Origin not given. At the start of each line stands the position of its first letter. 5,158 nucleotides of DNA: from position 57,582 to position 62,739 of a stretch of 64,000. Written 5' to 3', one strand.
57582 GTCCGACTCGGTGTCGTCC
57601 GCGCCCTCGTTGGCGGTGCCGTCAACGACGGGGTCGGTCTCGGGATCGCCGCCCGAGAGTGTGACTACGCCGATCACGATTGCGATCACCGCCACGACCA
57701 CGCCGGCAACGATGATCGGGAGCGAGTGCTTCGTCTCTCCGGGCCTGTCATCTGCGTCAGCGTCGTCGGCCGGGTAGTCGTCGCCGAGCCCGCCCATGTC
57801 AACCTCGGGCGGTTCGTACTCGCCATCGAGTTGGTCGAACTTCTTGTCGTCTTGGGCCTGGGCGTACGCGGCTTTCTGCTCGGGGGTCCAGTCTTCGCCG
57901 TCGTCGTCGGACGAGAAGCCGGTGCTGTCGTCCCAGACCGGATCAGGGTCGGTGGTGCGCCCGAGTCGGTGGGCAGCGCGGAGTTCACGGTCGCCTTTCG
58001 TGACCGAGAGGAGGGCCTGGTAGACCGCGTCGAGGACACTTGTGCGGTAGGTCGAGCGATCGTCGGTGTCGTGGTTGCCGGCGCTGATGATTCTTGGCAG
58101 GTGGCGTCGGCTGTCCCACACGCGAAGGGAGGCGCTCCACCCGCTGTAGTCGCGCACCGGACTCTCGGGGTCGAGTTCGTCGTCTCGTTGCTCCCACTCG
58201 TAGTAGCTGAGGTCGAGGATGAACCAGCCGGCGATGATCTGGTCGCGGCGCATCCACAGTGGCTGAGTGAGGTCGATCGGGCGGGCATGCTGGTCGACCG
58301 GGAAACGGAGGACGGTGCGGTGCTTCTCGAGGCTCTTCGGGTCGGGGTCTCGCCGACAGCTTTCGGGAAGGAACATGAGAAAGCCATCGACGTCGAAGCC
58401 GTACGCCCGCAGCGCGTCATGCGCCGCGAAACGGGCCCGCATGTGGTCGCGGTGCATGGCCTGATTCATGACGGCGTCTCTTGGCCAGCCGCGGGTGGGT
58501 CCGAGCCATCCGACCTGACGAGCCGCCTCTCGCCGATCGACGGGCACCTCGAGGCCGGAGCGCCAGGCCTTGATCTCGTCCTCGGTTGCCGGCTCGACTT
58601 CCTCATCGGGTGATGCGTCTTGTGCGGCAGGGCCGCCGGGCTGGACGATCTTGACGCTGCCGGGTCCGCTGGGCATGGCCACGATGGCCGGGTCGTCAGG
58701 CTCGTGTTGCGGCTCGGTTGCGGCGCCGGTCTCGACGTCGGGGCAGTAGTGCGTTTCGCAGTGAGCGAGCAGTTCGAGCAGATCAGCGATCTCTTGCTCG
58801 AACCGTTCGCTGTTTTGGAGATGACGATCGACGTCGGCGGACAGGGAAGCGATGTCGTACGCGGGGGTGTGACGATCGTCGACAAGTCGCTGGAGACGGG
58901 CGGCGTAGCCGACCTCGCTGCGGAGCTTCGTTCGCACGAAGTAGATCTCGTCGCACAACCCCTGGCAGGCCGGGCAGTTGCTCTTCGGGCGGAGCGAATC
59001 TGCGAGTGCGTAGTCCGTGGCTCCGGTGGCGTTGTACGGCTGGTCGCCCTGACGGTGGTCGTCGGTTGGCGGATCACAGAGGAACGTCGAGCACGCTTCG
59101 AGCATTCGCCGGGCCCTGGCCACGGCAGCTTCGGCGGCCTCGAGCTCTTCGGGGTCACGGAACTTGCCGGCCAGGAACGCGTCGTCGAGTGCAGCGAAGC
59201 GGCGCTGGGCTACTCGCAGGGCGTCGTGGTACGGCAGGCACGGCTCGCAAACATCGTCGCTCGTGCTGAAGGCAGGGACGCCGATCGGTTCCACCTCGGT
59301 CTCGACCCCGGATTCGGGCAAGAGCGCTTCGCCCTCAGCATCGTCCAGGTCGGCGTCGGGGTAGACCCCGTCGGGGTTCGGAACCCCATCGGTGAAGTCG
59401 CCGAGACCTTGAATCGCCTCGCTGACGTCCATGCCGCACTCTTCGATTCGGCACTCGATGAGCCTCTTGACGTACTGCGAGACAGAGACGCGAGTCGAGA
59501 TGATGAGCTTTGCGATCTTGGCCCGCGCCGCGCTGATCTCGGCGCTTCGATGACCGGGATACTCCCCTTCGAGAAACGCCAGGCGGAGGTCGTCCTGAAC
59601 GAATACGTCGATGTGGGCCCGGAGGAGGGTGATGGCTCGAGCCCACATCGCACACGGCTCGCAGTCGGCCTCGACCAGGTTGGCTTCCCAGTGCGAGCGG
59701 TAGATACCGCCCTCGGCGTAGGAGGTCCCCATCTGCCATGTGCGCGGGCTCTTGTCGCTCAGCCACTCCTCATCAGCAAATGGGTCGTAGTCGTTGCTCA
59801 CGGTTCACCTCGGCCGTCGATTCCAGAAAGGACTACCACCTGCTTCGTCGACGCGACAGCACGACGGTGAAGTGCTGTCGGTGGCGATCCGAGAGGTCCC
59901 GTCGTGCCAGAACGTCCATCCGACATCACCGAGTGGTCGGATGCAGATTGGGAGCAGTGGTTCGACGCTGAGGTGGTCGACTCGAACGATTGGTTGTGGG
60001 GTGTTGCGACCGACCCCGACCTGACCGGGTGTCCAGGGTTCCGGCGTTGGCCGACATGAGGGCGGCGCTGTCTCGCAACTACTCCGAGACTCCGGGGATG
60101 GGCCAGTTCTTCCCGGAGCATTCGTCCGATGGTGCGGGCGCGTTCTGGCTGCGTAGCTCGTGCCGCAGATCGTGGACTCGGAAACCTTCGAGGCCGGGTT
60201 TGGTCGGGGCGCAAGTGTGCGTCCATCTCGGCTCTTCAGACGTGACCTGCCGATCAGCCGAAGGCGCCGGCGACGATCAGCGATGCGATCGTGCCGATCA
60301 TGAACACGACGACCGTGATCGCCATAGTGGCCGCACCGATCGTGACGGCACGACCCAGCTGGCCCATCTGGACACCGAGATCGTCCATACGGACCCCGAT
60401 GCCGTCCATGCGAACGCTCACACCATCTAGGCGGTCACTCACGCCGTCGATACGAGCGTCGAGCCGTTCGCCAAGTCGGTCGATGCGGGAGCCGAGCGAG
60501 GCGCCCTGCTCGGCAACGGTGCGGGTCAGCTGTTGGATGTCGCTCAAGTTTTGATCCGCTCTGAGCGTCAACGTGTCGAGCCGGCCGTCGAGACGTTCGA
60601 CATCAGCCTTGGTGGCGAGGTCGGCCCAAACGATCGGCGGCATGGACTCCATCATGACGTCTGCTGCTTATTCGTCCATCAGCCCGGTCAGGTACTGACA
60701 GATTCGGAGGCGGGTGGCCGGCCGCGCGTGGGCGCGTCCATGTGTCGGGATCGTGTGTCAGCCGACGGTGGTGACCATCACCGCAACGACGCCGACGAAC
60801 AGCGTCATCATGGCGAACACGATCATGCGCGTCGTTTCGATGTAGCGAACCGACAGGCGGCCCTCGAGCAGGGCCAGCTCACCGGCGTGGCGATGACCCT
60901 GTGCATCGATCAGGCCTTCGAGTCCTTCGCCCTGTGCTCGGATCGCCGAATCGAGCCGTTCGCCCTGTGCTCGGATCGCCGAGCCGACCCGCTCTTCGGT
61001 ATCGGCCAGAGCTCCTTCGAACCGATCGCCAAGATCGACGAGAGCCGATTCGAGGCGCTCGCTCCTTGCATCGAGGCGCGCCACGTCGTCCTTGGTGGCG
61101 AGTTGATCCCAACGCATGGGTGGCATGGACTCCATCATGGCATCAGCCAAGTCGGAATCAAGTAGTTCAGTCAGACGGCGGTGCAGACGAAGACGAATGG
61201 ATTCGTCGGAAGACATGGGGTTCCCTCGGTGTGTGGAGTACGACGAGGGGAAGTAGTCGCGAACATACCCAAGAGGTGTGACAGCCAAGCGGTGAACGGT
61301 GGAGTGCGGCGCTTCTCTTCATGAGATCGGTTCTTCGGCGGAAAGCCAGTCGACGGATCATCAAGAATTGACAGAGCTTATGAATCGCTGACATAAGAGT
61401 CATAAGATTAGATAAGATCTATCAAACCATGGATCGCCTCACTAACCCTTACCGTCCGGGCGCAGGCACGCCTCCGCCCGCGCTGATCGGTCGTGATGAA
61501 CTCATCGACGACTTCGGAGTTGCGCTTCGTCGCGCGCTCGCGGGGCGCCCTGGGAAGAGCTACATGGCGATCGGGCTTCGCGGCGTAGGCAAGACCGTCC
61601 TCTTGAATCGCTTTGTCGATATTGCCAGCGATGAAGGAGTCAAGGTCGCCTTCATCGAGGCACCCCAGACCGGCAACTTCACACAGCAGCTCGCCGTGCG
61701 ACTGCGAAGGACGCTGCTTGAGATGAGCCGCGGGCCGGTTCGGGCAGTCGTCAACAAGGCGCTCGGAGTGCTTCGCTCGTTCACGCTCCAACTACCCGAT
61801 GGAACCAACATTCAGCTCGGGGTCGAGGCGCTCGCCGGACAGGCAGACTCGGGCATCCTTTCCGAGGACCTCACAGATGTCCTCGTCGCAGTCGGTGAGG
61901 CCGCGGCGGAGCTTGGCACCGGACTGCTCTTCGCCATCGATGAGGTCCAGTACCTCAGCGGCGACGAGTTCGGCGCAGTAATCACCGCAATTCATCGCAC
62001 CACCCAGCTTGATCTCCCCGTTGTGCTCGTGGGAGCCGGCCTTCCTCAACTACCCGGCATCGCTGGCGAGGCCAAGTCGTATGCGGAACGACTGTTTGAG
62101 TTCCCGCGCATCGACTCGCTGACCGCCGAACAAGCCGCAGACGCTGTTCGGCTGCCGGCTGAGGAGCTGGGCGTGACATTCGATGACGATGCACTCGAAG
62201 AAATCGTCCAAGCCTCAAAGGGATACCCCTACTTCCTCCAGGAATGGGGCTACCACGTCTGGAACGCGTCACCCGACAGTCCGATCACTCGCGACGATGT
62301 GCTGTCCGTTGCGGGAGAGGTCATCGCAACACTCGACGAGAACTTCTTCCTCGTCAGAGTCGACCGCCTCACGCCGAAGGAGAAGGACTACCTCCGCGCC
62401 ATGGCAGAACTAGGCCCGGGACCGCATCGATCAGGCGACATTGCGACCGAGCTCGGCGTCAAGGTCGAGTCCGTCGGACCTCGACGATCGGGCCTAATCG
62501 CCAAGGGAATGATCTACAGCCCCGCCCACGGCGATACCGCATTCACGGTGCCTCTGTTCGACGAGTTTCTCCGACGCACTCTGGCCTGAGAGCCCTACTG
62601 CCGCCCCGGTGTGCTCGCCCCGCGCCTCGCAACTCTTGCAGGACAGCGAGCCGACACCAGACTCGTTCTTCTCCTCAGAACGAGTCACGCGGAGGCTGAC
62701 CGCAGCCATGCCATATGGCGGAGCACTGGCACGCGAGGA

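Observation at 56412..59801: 1129-aa orphan membrane protein with a triplicated CxxC...Cx4C helical module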

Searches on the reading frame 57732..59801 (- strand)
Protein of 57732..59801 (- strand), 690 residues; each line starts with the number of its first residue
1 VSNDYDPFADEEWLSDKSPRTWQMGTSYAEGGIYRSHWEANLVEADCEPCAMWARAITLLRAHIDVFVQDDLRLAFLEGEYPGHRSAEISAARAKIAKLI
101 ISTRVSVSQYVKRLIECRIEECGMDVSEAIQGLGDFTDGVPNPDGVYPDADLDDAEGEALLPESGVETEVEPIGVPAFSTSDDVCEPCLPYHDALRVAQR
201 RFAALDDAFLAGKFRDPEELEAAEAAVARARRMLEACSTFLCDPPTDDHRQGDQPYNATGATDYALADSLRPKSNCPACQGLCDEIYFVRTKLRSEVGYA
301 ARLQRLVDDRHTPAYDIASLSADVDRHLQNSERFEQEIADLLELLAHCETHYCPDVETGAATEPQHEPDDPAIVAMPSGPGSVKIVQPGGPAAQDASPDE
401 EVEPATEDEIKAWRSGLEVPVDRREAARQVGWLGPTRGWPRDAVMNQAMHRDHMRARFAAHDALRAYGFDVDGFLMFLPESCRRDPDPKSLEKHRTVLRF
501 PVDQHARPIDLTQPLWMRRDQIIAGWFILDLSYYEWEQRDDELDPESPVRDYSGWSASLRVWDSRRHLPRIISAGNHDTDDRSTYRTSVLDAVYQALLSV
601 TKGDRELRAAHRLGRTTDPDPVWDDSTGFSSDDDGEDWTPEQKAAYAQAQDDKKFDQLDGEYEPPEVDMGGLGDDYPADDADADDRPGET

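Call 61: predict_structure(alignment_id=A4)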
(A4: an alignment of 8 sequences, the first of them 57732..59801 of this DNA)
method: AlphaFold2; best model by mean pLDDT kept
length: 690 residues; sequences in the alignment: 8
mean_pLDDT: 63.4   pTM: 0.38
mean pLDDT of the five models: 63.4, 63.3, 60.9, 59.3, 58.5
residues with pLDDT >= 90: 36; 70-90: 307; 50-70: 110; < 50: 237
segments of 3 or more residues with pLDDT < 50: 1-25, 144-180, 245-261, 356-402, 421-448, 483-490, 566-570, 609-637, 653-690
pLDDT, mean of each block of 10 residues (from residue 1): 34 37 53 84 88 89 89 85 73 82 83 88 85 71 45 37 33 33 74 89 89 83 91 88 51 34 66 82 84 85 82 76 87 90 89 59 37 34 32 38 57 58 40 36 41 72 72 63 46 74 72 61 77 79 79 82 57 56 71 78 58 29 30 45 69 42 32 34 36
secondary structure, 60 per line:
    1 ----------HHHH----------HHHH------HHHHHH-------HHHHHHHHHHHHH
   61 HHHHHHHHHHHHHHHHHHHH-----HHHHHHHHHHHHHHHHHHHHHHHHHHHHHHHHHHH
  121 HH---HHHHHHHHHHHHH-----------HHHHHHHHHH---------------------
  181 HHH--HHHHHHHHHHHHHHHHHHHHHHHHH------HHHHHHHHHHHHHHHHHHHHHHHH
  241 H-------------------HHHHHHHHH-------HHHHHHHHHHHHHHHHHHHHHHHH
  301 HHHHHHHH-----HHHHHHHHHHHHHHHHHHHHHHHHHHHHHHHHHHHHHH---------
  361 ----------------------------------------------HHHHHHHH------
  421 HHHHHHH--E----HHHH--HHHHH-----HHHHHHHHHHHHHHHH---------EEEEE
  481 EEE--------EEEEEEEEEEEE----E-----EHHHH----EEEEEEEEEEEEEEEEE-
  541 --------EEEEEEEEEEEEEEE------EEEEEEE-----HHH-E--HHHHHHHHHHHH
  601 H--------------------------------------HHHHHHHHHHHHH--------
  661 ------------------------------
elements in order (helices of 4 or more, strands of 3 or more residues): H11-14 H25-28 H35-40 H48-80 H86-122 H126-138 H150-159 H186-210 H217-241 H261-269 H277-308 H314-351 H407-414 H421-427 H435-438 H441-445 H451-466 E476-483 E492-503 H515-518 E523-539 E549-563 E570-576 H589-601 H640-652
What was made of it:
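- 57999..58451 (-): Cytoplasmic middle alpha/beta domain (aa 451-601): helix, five beta-strands, helix. Trp/Arg-rich. Call 61 (pLDDT 56-82).
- They start and end exactly at the Cys motifs (call 61). The mean pLDDT of the cytoplasmic model is only 63 (call 61).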

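Call 66: fold_search(model_id=the predicted structure, library=pdb)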
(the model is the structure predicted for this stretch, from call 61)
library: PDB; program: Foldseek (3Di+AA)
matches with E <= 10: 326; with E <= 0.001: 0
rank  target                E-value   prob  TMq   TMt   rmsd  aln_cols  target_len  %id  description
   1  6s1a_A                9.3e-02  0.80  0.11  0.34   9.5       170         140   16  Ligand binding domain of the P. putida receptor PcaY_PP (released 2020-10-21)
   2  6s38_B                1.2e-01  0.69  0.10  0.32   9.8       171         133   15  Ligand binding domain of the P. putida receptor PcaY_PP in complex with quinate (released 2020-10-21)
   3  7ds6_A                1.9e-01  0.63  0.12  0.22   8.5       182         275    9  Crystal structure of actin capping protein in complex with twinflin-1/CD2AP CPI chimera peptide (TWN-CDC) (released 2021-03-03)
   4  6s37_A                2.0e-01  0.51  0.10  0.30   9.8       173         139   14  Ligand binding domain of the P. putida receptor PcaY_PP in complex with salicylic acid (released 2020-10-21)
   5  6s18_B                2.3e-01  0.63  0.10  0.35  10.2       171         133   16  Ligand binding domain of the P. putida receptor PcaY_PP in complex with glycerol (released 2020-10-21)
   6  6s18_A                2.4e-01  0.51  0.11  0.30   9.8       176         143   14  Ligand binding domain of the P. putida receptor PcaY_PP in complex with glycerol (released 2020-10-21)
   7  7ds8_A                3.0e-01  0.54  0.11  0.22   7.5       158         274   11  Crystal structure of actin capping protein in complex with twinflin-1/CD2AP CPI chimera peptide (CDN-TWC) (released 2021-03-03)
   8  1sry_A                3.0e-01  0.21  0.10  0.17  30.1       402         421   10  REFINED CRYSTAL STRUCTURE OF THE SERYL-TRNA SYNTHETASE FROM THERMUS THERMOPHILUS AT 2.5 ANGSTROMS RESOLUTION (released 1994-01-31)
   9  6s33_B                3.5e-01  0.54  0.10  0.35   9.7       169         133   16  Ligand binding domain of the P. putida receptor PcaY_PP in complex with Protocatechuate (released 2020-10-21)
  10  3lk2_A                3.5e-01  0.21  0.09  0.17   9.3       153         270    9  Crystal structure of CapZ bound to the uncapping motif from CARMIL (released 2010-04-07)
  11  8dt0_A                3.7e-01  0.84  0.13  0.50  10.7       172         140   11  Scaffolding protein functional sites using deep learning (released 2022-08-10)
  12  6yfp_AA               4.7e-01  0.38  0.10  0.31  11.0       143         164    7  Virus-like particle of bacteriophage GQ-112 (released 2020-09-02)
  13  6yfb_AA               5.4e-01  0.44  0.10  0.32  18.6       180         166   10  Virus-like particle of bacteriophage AVE016 (released 2020-09-02)
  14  8dt0_B                5.9e-01  0.89  0.12  0.52  10.1       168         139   13  Scaffolding protein functional sites using deep learning (released 2022-08-10)
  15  7ds2_A                5.9e-01  0.44  0.13  0.25   7.5       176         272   11  Crystal structure of actin capping protein in complex with twinflin-1 C-terminus tail (released 2021-03-03)
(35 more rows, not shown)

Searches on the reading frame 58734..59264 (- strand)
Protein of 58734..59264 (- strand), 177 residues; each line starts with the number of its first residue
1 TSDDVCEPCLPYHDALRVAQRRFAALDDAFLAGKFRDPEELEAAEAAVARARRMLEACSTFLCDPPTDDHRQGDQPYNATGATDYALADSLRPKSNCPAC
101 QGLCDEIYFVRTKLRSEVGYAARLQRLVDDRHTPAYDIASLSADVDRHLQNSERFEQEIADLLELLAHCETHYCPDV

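Call 65: find_homologous_proteins(query=A5, max_evalue=10)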
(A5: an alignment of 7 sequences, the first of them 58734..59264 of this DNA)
Query A5 (7 sequences): 8000 candidates shared short words with the query, none scored E <= 10.
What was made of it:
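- Tried and rejected: It found nothing with the module profile (call 65).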

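Call 86: search_solved_structures(query=A5, max_evalue=5)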
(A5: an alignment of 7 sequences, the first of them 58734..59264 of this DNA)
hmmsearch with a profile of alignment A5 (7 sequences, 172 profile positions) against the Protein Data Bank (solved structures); distinct sequences matched with E-value up to 5: 3.
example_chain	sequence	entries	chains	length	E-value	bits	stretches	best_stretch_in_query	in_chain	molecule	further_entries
1vlk_A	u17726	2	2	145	0.04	17.2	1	21-72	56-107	VIRAL INTERLEUKIN-10 | Viral interleukin-10 homolog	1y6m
1y6n_L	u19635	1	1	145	0.17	15.2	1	22-72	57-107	Viral interleukin-10 homolog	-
9wen_B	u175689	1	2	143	1.4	12.2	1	29-77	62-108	Interleukin-10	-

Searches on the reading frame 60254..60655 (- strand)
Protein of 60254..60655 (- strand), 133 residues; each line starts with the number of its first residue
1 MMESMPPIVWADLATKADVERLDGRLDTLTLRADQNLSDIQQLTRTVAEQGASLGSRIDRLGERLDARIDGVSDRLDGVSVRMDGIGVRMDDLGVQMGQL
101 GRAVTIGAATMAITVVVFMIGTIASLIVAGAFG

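Call 8: search_protein_families(library=pfam, proteins=[window:60254-60655:-], max_evalue=0.01)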
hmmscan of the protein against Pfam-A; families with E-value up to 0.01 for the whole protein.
window:60254-60655:- (133 aa): 0 families

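Call 15: search_protein_families(library=padloc, proteins=[window:60254-60655:-], max_evalue=0.01)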
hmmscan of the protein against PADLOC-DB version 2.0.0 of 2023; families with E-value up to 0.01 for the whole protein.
window:60254-60655:- (133 aa): 0 families

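Call 16: search_protein_families(library=phrogs, proteins=[window:60254-60655:-], max_evalue=0.01)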
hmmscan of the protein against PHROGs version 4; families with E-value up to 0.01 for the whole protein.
window:60254-60655:- (133 aa): 5 families
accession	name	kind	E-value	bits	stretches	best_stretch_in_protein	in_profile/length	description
phrog_1193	-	other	0.0014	19.5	0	63-127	9-74/76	hemolysin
phrog_1533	-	tail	0.0017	16.9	1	50-124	177-248/1688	tail length tape measure protein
phrog_20262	-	unknown function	0.0038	18.4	1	33-111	63-138/146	-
phrog_4704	-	tail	0.0075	16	0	56-116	149-211/625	tail length tape measure protein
phrog_12015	-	unknown function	0.008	16.8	0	31-94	94-160/165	-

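Call 89: search_protein_families(library=pfam, proteins=[window:60254-60655:-], max_evalue=1)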
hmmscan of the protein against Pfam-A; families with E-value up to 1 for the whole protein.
window:60254-60655:- (133 aa): 5 families
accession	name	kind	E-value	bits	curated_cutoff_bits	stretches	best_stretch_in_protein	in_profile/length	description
PF01442.23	Apolipoprotein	-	0.016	15.4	90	1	21-77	41-175/190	Apolipoprotein A1/A4/E domain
PF08227.16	DASH_Hsk3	-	0.054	14.4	24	1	35-63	16-40/45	DASH complex subunit Hsk3 like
PF07889.17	DUF1664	-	0.057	13.9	34.6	1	39-101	49-114/124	Protein of unknown function (DUF1664)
PF17072.10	Spike_torovirin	-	0.099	11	35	1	11-80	880-947/1272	Torovirinae spike glycoprotein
PF06825.17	HSBP1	-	0.3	11.4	28.6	0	82-99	28-45/51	Heat shock factor binding protein 1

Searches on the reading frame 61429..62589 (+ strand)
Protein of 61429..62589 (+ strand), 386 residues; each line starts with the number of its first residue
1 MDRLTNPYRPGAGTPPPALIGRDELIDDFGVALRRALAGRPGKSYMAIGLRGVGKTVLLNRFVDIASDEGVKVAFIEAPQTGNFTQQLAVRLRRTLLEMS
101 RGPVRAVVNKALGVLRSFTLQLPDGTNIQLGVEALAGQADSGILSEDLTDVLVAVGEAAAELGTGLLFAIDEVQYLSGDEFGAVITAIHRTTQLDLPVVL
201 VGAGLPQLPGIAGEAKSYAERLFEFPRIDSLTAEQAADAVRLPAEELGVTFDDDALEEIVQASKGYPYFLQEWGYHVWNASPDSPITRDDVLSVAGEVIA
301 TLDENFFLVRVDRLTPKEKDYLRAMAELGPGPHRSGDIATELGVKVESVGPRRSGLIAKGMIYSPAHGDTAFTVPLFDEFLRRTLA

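Call 8: search_protein_families(library=pfam, proteins=[window:61429-62589:+], max_evalue=0.01)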
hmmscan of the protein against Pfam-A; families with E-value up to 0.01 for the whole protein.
window:61429-62589:+ (386 aa): 5 families
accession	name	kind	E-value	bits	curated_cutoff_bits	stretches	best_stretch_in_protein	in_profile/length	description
PF13191.12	AAA_16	-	3.5e-13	50.8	32.6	1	19-201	2-167/167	AAA ATPase domain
PF13401.12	AAA_22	-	1.9e-07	31.9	27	1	44-202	7-122/130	AAA domain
PF01637.24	ATPase_2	-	0.00042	20.6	33.2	1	37-178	15-124/225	ATPase domain predominantly from Archaea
PF13173.12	AAA_14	-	0.0038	17.7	27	0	45-67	5-27/129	AAA domain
PF13604.12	AAA_30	-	0.0062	16.7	27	0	35-202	11-123/191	AAA domain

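Call 15: search_protein_families(library=padloc, proteins=[window:61429-62589:+], max_evalue=0.01)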
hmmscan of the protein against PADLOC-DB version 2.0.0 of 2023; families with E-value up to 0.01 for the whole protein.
window:61429-62589:+ (386 aa): 0 families

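Call 16: search_protein_families(library=phrogs, proteins=[window:61429-62589:+], max_evalue=0.01)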
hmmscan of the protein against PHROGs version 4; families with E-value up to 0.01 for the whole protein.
window:61429-62589:+ (386 aa): 1 family
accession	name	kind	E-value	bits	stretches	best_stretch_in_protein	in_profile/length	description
phrog_6841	-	unknown function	2.2e-16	60.8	1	4-278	20-280/470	-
